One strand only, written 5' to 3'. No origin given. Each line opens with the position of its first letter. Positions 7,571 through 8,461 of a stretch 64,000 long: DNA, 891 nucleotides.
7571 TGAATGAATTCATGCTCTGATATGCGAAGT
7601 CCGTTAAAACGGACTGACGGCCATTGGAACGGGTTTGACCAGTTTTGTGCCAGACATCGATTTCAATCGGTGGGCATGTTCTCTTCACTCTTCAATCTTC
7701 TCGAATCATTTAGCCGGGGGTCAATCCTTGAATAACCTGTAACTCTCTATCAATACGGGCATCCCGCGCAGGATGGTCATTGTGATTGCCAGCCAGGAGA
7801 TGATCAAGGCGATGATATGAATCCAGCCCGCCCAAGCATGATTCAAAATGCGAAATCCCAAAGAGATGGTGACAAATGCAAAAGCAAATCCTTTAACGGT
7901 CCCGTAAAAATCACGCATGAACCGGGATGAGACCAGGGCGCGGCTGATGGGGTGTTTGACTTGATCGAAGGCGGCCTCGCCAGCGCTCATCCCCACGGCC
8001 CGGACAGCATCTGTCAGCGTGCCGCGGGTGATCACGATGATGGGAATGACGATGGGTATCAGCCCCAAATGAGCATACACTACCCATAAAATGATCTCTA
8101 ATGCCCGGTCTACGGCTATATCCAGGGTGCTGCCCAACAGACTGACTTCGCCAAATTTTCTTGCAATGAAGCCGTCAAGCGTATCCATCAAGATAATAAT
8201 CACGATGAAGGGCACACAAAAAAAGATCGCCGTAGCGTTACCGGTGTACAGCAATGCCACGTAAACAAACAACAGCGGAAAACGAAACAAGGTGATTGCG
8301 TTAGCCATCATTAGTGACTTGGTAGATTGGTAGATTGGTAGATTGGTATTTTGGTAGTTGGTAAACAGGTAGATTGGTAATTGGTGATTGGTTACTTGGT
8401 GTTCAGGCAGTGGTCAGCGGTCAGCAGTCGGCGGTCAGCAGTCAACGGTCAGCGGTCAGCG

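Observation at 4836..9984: Candidate new lipid or lipopeptide module: RRE-like radical SAM/SPASM, CDP-alcohol phosphatidyltransferase, PatA/HtrB-like acyltransferase and a Cys-less rSAM paralogue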

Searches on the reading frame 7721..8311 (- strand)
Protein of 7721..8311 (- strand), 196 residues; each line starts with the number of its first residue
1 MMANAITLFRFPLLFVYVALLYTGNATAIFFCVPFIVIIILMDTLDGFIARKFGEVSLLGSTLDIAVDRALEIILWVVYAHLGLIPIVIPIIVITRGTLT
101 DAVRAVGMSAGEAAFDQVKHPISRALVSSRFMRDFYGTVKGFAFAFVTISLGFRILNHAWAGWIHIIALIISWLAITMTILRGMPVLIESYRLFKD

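Call 3: search_protein_families(library=pfam, proteins=[window:7721-8311:-], max_evalue=0.1)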
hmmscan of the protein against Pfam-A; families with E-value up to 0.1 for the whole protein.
window:7721-8311:- (196 aa): 1 family
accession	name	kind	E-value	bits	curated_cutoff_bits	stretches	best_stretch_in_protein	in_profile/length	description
PF01066.26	CDP-OH_P_transf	-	8.2e-15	55.9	22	1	2-143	3-125/152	CDP-alcohol phosphatidyltransferase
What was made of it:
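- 7721..8311 (-): CDP-alcohol phosphatidyltransferase, gene 1 of an independent phospholipid cassette. Pfam PF01066 (call 3).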

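Call 4: search_protein_families(library=ncbifam, proteins=[window:7721-8311:-], max_evalue=0.1)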
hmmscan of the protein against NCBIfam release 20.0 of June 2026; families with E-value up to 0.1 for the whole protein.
window:7721-8311:- (196 aa): 6 families
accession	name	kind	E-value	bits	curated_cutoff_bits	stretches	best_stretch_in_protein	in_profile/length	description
TIGR00560.1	pgsA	equivalog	3.4e-10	40.7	109.1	1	2-111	3-115/183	CDP-diacylglycerol--glycerol-3-phosphate 3-phosphatidyltransferase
NF040950.1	archin_ph_syn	equivalog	9.8e-10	38.6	180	1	2-111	25-134/191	archaetidylinositol phosphate synthase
NF045883.1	PIPSynth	equivalog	1.7e-06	27.8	170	1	16-105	37-132/197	phosphatidylinositol phosphate synthase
NF053678.1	ClpnSynClsA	equivalog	2e-06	28.1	240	1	4-103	7-104/180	cardiolipin synthase ClsA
TIGR00473.1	pssA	equivalog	2.4e-05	24.5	107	1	29-66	20-57/153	CDP-diacylglycerol--serine O-phosphatidyltransferase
NF008090.0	PRK10832.1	equivalog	0.00066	19.8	304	1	5-104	8-109/182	CDP-diacylglycerol--glycerol-3-phosphate 3-phosphatidyltransferase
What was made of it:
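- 7721..8311 (-): It scores below every curated equivalog cutoff (call 4).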

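Call 15: find_homologous_proteins(query=window:7721-8311:-, max_evalue=0.00001)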
Query window:7721-8311:- (196 aa): 510 proteins with E <= 0.00001 among 802 candidates; the best 120 are listed.
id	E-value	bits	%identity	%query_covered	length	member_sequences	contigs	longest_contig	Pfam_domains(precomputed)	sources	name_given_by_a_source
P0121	5.8e-118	410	100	99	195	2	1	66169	PF01066.27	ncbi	ncbi:MAG: CDP-alcohol phosphatidyltransferase family protein [Chloroflexota bacterium]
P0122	5.9e-97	341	79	99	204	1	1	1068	PF01066.27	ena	-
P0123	1.5e-96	340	80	100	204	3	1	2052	PF01066.27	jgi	jgi:CDP-diacylglycerol--glycerol-3-phosphate 3-phosphatidyltransferase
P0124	1.8e-96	340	79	99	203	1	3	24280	PF01066.27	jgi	jgi:CDP-diacylglycerol--glycerol-3-phosphate 3-phosphatidyltransferase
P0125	2.4e-96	339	79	99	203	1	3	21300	PF01066.27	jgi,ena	jgi:CDP-diacylglycerol--glycerol-3-phosphate 3-phosphatidyltransferase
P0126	1.1e-95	337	80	99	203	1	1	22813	PF01066.27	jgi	-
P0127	2.5e-95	336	79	99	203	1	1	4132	PF01066.27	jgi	jgi:CDP-diacylglycerol--glycerol-3-phosphate 3-phosphatidyltransferase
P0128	3.2e-95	336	78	99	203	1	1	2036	PF01066.27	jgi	jgi:CDP-diacylglycerol--glycerol-3-phosphate 3-phosphatidyltransferase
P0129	5.7e-95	335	80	99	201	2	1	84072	PF01066.27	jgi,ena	jgi:CDP-diacylglycerol---glycerol-3-phosphate 3-phosphatidyltransferase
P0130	1.1e-94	334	77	99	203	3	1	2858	PF01066.27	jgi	jgi:CDP-diacylglycerol--glycerol-3-phosphate 3-phosphatidyltransferase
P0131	2.3e-94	333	79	99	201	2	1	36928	PF01066.27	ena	-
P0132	6.4e-94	331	78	99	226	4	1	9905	PF01066.27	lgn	-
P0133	1.6e-93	330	78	99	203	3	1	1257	PF01066.27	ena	-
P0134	7.0e-93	328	78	99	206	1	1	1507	PF01066.27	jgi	jgi:CDP-diacylglycerol--glycerol-3-phosphate 3-phosphatidyltransferase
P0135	1.1e-92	327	77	99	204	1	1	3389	PF01066.27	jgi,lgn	jgi:CDP-diacylglycerol--glycerol-3-phosphate 3-phosphatidyltransferase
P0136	2.4e-92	326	76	99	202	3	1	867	PF01066.27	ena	-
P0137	2.8e-92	326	77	99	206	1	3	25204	PF01066.27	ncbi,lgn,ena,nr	ncbi:MAG TPA: hypothetical protein DEH22_10445 [Chloroflexi bacterium]|nr:hypothetical protein [Chlo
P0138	4.7e-92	325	76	99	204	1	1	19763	PF01066.27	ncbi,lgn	-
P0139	2.9e-91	323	75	99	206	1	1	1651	PF01066.27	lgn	-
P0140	1.3e-90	320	76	99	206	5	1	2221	PF01066.27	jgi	jgi:CDP-diacylglycerol--glycerol-3-phosphate 3-phosphatidyltransferase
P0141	4.1e-90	319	76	99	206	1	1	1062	PF01066.27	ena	-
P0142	5.7e-90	318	75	99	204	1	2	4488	PF01066.27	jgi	jgi:phosphatidylglycerophosphate synthase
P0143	7.3e-90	318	76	99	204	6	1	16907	PF01066.27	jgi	-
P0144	1.5e-89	317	75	99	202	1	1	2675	PF01066.27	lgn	-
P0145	1.5e-89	317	76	99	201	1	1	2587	PF01066.27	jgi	jgi:CDP-diacylglycerol--glycerol-3-phosphate 3-phosphatidyltransferase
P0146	3.1e-89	316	73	99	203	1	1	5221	PF01066.27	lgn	-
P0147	4.6e-89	315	75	99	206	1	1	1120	PF01066.27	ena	-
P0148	1.1e-88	314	75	99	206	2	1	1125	PF01066.27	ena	-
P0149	3.7e-88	312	74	99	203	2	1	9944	PF01066.27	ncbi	-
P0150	6.7e-88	312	75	99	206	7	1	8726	PF01066.27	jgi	-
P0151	9.2e-88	311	75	99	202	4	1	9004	PF01066.27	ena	-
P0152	1.1e-87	311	73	99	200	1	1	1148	PF01066.27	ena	-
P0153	2.2e-87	310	72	99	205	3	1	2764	PF01066.27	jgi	jgi:phosphatidylglycerophosphate synthase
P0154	2.9e-87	310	72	99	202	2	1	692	PF01066.27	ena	-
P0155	6.3e-87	308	73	99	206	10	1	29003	PF01066.27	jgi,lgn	-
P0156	8.3e-87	308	73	99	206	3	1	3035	PF01066.27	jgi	-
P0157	1.2e-86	308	74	99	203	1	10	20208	PF01066.27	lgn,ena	-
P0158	1.3e-86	307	74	99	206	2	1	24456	PF01066.27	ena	-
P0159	1.6e-86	307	73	99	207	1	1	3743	PF01066.27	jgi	jgi:CDP-diacylglycerol---glycerol-3-phosphate 3-phosphatidyltransferase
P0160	2.2e-86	307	74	99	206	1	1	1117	PF01066.27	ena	-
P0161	3.1e-86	306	71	99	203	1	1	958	PF01066.27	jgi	jgi:CDP-diacylglycerol--glycerol-3-phosphate 3-phosphatidyltransferase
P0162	3.8e-86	306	72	99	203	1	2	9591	PF01066.27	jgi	-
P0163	4.2e-86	306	72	99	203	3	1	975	PF01066.27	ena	-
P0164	5.0e-86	306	72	99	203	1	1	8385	PF01066.27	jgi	jgi:phosphatidylglycerophosphate synthase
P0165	6.1e-86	305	71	99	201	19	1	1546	PF01066.27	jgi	jgi:phosphatidylglycerophosphate synthase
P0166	6.3e-86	305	73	99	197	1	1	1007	PF01066.27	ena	-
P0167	6.9e-86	305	72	99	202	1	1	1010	PF01066.27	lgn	-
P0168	1.5e-85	304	75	98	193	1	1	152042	PF01066.27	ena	-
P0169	2.4e-85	303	71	99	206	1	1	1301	PF01066.27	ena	-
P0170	2.8e-85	303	73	99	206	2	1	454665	PF01066.27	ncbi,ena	-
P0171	3.3e-85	303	73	99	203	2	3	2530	PF01066.27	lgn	-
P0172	6.5e-85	302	75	99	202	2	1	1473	PF01066.27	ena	-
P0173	6.7e-85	302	71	99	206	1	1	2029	PF01066.27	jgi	jgi:CDP-diacylglycerol--glycerol-3-phosphate 3-phosphatidyltransferase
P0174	7.6e-85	302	72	99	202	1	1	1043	PF01066.27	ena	-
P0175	8.2e-85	302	73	99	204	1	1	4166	PF01066.27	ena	-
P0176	8.2e-85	302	73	99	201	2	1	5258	PF01066.27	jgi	-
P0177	8.7e-85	301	71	99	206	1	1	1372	PF01066.27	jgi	jgi:phosphatidylglycerophosphate synthase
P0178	9.0e-85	301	70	99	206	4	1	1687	PF01066.27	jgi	jgi:phosphatidylglycerophosphate synthase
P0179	1.9e-84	300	73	99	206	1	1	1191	PF01066.27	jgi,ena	-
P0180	2.7e-84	300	73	99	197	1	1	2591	PF01066.27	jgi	-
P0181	4.6e-84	299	73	99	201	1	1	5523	PF01066.27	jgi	jgi:phosphatidylglycerophosphate synthase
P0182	7.6e-84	298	71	99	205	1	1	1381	PF01066.27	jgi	jgi:CDP-diacylglycerol--glycerol-3-phosphate 3-phosphatidyltransferase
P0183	1.3e-82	294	72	99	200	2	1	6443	PF01066.27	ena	-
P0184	1.8e-82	294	71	99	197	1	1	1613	PF01066.27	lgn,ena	-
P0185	2.6e-82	293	71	99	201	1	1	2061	PF01066.27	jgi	jgi:CDP-diacylglycerol--glycerol-3-phosphate 3-phosphatidyltransferase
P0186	1.0e-81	291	68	99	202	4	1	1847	PF01066.27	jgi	-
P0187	1.4e-81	291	72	99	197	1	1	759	PF01066.27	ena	-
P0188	2.0e-81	291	71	99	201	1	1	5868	PF01066.27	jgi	jgi:CDP-diacylglycerol--glycerol-3-phosphate 3-phosphatidyltransferase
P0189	2.2e-81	290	72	99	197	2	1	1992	PF01066.27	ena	-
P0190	2.3e-81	290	71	99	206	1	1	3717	PF01066.27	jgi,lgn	jgi:CDP-diacylglycerol--glycerol-3-phosphate 3-phosphatidyltransferase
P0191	3.0e-81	290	70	99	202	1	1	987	PF01066.27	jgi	jgi:CDP-diacylglycerol--glycerol-3-phosphate 3-phosphatidyltransferase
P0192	9.0e-81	288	71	99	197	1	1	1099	PF01066.27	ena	-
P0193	1.0e-80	288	70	99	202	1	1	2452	PF01066.27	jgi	jgi:CDP-diacylglycerol--glycerol-3-phosphate 3-phosphatidyltransferase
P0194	1.0e-80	288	71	99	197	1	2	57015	PF01066.27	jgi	jgi:CDP-diacylglycerol--glycerol-3-phosphate 3-phosphatidyltransferase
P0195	1.4e-80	288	71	99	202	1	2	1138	PF01066.27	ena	-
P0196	1.5e-80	288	72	99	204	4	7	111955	PF01066.27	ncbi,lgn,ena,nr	ncbi:MAG: CDP-alcohol phosphatidyltransferase family protein [Anaerolineales bacterium]|nr:CDP-alcoh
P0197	1.9e-80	287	70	99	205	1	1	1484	PF01066.27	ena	-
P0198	3.2e-80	287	71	99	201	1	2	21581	PF01066.27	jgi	-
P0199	4.2e-80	286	71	99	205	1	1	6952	PF01066.27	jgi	jgi:CDP-diacylglycerol--glycerol-3-phosphate 3-phosphatidyltransferase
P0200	1.0e-79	285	71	99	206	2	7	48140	PF01066.27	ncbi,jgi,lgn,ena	-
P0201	2.3e-79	284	70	99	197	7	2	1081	PF01066.27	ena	-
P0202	2.9e-79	283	68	99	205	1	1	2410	PF01066.27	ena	-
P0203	3.4e-79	283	70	99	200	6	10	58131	PF01066.27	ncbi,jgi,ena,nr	ncbi:MAG: CDP-alcohol phosphatidyltransferase family protein [Anaerolineales bacterium]|nr:CDP-alcoh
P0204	3.7e-79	283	71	99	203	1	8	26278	PF01066.27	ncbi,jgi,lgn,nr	ncbi:MAG: CDP-alcohol phosphatidyltransferase family protein [Chloroflexi bacterium]|nr:CDP-alcohol 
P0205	5.8e-79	283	71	99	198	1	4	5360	PF01066.27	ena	-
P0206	8.6e-79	282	65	99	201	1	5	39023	PF01066.27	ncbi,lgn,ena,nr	ncbi:MAG: CDP-alcohol phosphatidyltransferase family protein [Desulfobacula sp.]|nr:CDP-alcohol phos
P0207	1.9e-78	281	69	99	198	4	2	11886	PF01066.27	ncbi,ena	-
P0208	2.0e-78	281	72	99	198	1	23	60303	PF01066.27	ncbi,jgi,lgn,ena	-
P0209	2.7e-78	280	66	99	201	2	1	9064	PF01066.27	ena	-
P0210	3.5e-78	280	82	79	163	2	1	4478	PF01066.27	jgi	jgi:CDP-diacylglycerol--glycerol-3-phosphate 3-phosphatidyltransferase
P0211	4.2e-78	280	70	99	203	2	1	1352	PF01066.27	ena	-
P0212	5.4e-78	279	67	99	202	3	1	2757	PF01066.27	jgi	jgi:CDP-diacylglycerol--glycerol-3-phosphate 3-phosphatidyltransferase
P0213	1.3e-77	278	66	99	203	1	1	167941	PF01066.27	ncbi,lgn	-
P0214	2.6e-77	277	69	99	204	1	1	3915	PF01066.27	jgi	-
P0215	2.7e-77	277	64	99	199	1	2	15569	PF01066.27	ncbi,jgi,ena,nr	ncbi:MAG: hypothetical protein B6230_03870 [Desulfobacteraceae bacterium 4572_89]|nr:MAG: hypothetic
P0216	2.8e-77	277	63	99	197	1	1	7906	PF01066.27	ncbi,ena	-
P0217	2.9e-77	277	63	99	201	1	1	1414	PF01066.27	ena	-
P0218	4.4e-77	276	67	99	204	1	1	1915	PF01066.27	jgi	jgi:CDP-diacylglycerol---glycerol-3-phosphate 3-phosphatidyltransferase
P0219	6.2e-77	276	68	99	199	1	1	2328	PF01066.27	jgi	jgi:phosphatidylglycerophosphate synthase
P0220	6.5e-77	276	66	99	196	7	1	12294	PF01066.27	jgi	-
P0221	8.2e-77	275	64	99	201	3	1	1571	PF01066.27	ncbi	-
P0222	9.1e-77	275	65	99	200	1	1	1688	PF01066.27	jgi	-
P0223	9.8e-77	275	64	99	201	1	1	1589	PF01066.27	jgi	-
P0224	1.2e-76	275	70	99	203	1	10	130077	PF01066.27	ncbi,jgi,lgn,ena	-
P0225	1.5e-76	275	65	99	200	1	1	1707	PF01066.27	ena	-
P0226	2.2e-76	274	69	99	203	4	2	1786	PF01066.27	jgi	-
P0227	2.6e-76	274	64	99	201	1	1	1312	PF01066.27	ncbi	-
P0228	3.1e-76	274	66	99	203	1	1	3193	PF01066.27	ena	-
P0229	5.3e-76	273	65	99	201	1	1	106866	PF01066.27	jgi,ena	-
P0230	5.6e-76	273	67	99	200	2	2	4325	PF01066.27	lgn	-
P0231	8.0e-76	272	64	99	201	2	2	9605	PF01066.27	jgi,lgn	-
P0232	9.6e-76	272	64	99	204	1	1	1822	PF01066.27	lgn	-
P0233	1.0e-75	272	66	99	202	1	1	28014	PF01066.27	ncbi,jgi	-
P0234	1.1e-75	272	64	99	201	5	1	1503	PF01066.27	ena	-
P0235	2.9e-75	270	67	99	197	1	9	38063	PF01066.27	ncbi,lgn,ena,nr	ncbi:MAG: CDP-alcohol phosphatidyltransferase family protein [Anaerolineae bacterium]|nr:CDP-alcohol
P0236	3.2e-75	270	68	99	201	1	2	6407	PF01066.27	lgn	-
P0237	3.4e-75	270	66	99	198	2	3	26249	PF01066.27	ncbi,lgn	-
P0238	4.1e-75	270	64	99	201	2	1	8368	PF01066.27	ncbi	-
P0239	4.1e-75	270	65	99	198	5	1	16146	PF01066.27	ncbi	-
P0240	4.5e-75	270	64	99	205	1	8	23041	PF01066.27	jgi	jgi:phosphatidylglycerophosphate synthase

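Call 16: find_encoding_contigs(protein=P0206, flank=8000, max_places=2)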
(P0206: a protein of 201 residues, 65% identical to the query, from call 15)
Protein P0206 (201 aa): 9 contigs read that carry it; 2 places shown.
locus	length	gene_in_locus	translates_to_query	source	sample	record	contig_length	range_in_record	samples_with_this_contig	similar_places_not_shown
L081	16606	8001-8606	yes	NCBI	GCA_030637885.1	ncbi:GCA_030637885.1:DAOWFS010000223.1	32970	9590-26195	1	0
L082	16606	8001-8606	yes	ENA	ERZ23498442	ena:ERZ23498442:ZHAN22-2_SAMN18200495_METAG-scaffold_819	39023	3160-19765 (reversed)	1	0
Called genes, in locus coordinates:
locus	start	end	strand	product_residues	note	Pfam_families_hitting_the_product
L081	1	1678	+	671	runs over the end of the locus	PF23161:HTH_RNase_II, PF00773:RNB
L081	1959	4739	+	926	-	PF01326:PPDK_N, PF00391:PEP-utilizers, PF02896:PEP-utilizers_C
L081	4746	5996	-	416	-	PF01808:AICARFT_IMPCHas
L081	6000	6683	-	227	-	PF02142:MGS, PF01808:AICARFT_IMPCHas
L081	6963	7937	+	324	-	PF03595:SLAC1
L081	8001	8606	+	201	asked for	PF01066:CDP-OH_P_transf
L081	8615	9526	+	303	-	PF03279:Lip_A_acyltrans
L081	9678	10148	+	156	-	PF01569:PAP2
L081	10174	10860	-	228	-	-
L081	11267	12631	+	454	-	PF07992:Pyr_redox_2, PF13738:Pyr_redox_3, PF00070:Pyr_redox, PF02852:Pyr_redox_dim (weak)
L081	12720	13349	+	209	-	PF01209:Ubie_methyltran, PF13489:Methyltransf_23, PF05175:MTS, PF13847:Methyltransf_31, PF08241:Methyltransf_11, PF08242:Methyltransf_12, PF13649:Methyltransf_25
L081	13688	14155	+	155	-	PF13404:HTH_AsnC-type, PF13412:HTH_24, PF01047:MarR (weak), PF01037:AsnC_trans_reg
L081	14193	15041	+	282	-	PF02548:Pantoate_transf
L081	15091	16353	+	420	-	-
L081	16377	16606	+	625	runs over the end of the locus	PF02812:ELFV_dehydrog_N, PF00208:ELFV_dehydrog, PF00571:CBS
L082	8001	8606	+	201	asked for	PF01066:CDP-OH_P_transf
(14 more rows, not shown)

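Call 17: find_encoding_contigs(protein=P0229, flank=8000, max_places=2)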
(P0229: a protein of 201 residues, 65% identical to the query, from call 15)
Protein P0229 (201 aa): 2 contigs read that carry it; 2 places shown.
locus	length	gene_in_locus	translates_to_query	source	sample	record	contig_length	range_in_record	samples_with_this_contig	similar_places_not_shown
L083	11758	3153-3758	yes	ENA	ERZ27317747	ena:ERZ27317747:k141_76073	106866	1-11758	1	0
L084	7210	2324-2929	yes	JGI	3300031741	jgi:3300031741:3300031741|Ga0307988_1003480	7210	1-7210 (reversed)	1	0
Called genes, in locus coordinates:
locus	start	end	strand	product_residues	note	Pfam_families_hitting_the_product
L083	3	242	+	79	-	?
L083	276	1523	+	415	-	PF00860:Xan_ur_permease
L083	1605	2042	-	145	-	PF09335:VTT_dom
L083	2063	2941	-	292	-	PF01488:Shikimate_DH (weak), PF02826:2-Hacid_dh_C (weak), PF03446:NAD_binding_2, PF03807:F420_oxidored (weak), PF14833:NAD_binding_11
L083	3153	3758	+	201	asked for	PF01066:CDP-OH_P_transf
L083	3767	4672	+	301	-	PF03279:Lip_A_acyltrans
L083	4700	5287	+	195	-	PF01569:PAP2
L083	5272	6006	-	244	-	PF09335:VTT_dom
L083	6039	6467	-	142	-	PF00072:Response_reg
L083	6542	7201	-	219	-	-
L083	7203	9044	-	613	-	PF00512:HisKA (weak), PF02518:HATPase_c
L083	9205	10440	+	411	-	-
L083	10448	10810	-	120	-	PF00072:Response_reg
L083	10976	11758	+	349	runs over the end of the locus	PF00155:Aminotran_1_2 (weak), PF01212:Beta_elim_lyase, PF01041:DegT_DnrJ_EryC1 (faint)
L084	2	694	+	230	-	?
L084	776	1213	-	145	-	PF09335:VTT_dom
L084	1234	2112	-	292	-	PF01488:Shikimate_DH (weak), PF02826:2-Hacid_dh_C (weak), PF03446:NAD_binding_2, PF03807:F420_oxidored (weak), PF14833:NAD_binding_11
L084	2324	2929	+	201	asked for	PF01066:CDP-OH_P_transf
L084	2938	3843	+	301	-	PF03279:Lip_A_acyltrans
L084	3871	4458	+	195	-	PF01569:PAP2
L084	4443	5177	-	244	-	PF09335:VTT_dom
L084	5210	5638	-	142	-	PF00072:Response_reg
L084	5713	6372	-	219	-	-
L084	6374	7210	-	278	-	?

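Call 53: search_solved_structures(query=window:7721-8311:-, max_evalue=1)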
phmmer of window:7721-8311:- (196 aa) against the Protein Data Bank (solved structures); distinct sequences matched with E-value up to 1: 7.
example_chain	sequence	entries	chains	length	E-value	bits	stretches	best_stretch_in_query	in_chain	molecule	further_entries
7drj_A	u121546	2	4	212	0.0002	24.7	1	33-152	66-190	CDP-diacylglycerol--glycerol-3-phosphate 3-phosphatidyltransferase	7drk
7pow_A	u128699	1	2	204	0.0071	19.6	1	20-68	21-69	CDP-diacylglycerol--serine O-phosphatidyltransferase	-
7b1k_A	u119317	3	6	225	0.008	19.4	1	20-68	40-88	CDP-diacylglycerol--serine O-phosphatidyltransferase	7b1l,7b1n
6h53_A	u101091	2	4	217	0.012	18.9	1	32-97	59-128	CDP-diacylglycerol--inositol 3-phosphatidyltransferase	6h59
6h5a_A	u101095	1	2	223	0.013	18.8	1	32-100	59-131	CDP-diacylglycerol--inositol 3-phosphatidyltransferase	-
8iey_A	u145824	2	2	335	0.29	14.4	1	33-74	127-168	tRNA N6-adenosine threonylcarbamoyltransferase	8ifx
8ide_A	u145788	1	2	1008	0.6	13.3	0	30-83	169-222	N(6)-L-threonylcarbamoyladenine synthase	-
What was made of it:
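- Tried and rejected: PgsA, PssA and PIP-synthase structures all match weakly (call 53).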

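Call 58: find_encoding_contigs(protein=P0239, flank=6000, max_places=1)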
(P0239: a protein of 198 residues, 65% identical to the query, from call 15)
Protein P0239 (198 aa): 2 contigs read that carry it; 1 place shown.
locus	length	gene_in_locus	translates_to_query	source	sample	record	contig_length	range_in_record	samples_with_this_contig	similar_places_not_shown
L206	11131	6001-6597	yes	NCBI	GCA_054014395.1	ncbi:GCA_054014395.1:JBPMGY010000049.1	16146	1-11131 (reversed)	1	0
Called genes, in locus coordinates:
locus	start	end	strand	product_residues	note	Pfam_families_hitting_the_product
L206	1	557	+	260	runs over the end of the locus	PF20703:nSTAND1 (weak), PF02463:SMC_N, PF13175:AAA_15 (faint), PF13476:AAA_23 (faint), PF00005:ABC_tran, PF13304:AAA_21 (faint)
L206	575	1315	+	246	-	PF01895:PhoU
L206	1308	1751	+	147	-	PF01451:LMWPc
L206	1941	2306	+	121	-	-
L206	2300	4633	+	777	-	-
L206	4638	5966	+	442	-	PF04055:Radical_SAM, PF13186:SPASM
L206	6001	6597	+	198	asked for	PF01066:CDP-OH_P_transf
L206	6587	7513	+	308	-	PF03279:Lip_A_acyltrans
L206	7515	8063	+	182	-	PF01569:PAP2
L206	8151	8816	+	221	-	PF03567:Sulfotransfer_2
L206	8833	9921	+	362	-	-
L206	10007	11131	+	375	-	?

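Call 59: find_encoding_contigs(protein=P0168, flank=6000, max_places=1)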
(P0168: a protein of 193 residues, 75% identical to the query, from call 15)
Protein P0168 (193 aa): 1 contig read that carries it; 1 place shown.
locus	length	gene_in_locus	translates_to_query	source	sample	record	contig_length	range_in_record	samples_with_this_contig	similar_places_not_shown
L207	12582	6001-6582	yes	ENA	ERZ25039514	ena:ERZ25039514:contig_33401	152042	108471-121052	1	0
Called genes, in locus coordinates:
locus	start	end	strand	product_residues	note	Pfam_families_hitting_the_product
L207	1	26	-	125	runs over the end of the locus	-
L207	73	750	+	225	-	PF01895:PhoU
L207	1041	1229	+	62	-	-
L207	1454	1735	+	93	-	-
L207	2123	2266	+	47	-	-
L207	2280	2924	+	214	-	-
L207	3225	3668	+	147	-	-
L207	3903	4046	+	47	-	-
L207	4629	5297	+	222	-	PF04389:Peptidase_M28 (weak), PF01546:Peptidase_M20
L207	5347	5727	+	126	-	PF07687:M20_dimer (weak)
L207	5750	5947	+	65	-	-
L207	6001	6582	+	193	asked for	PF01066:CDP-OH_P_transf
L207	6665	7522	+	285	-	PF03279:Lip_A_acyltrans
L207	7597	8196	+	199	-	PF01569:PAP2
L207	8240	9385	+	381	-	PF04055:Radical_SAM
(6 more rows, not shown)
